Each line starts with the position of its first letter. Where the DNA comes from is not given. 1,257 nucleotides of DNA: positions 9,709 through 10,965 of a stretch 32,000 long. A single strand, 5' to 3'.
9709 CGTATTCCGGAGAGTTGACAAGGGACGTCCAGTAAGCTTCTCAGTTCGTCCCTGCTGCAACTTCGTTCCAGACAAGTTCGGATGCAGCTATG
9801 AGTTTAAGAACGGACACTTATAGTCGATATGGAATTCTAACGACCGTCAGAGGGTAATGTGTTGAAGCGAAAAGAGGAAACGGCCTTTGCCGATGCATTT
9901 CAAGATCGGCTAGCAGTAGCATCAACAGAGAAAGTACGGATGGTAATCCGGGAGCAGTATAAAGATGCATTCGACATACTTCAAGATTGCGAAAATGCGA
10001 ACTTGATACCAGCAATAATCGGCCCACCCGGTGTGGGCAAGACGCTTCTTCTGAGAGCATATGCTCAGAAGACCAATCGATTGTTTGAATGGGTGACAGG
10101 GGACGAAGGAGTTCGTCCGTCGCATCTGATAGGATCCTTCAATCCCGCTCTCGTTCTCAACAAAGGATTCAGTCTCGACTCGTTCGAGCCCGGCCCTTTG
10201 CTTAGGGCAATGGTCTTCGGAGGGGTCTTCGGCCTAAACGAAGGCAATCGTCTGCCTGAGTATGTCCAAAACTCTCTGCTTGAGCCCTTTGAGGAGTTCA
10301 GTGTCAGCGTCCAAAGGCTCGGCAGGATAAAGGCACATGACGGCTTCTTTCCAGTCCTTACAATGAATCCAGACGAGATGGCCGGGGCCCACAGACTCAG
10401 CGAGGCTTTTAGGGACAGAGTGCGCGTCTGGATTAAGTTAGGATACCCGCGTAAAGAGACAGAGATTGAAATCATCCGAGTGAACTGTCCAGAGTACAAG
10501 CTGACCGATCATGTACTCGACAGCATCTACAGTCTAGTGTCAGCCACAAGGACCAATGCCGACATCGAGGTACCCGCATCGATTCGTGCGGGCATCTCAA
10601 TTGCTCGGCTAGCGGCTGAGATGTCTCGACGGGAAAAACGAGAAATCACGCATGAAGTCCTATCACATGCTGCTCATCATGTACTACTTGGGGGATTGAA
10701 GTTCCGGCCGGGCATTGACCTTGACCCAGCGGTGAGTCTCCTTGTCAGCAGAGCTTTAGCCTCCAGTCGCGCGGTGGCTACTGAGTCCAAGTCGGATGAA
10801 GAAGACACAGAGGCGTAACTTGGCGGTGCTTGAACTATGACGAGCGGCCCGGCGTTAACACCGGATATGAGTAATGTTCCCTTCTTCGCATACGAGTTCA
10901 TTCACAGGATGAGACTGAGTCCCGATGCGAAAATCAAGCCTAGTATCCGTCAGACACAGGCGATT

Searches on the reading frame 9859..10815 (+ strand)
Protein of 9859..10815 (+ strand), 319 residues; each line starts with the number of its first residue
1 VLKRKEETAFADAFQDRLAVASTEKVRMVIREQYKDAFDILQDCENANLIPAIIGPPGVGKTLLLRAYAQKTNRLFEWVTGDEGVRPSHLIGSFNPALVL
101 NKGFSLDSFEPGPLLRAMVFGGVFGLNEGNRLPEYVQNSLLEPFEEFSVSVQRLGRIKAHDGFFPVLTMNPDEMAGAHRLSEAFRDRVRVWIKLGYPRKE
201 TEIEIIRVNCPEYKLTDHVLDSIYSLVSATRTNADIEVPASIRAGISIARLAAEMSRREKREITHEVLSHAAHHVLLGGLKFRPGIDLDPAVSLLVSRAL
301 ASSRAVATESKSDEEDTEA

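Call 21: search_protein_families(library=pfam, proteins=[window:9859-10815:+], max_evalue=0.00001)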
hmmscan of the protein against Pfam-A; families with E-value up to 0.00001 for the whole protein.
window:9859-10815:+ (319 aa): 2 families
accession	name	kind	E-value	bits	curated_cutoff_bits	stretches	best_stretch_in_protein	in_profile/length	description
PF07728.20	AAA_5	-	4.1e-15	56.4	22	1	53-187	4-138/139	AAA domain (dynein-related subfamily)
PF07726.17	AAA_3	-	6.3e-12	46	27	1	54-188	5-129/131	ATPase family associated with various cellular activities (AAA)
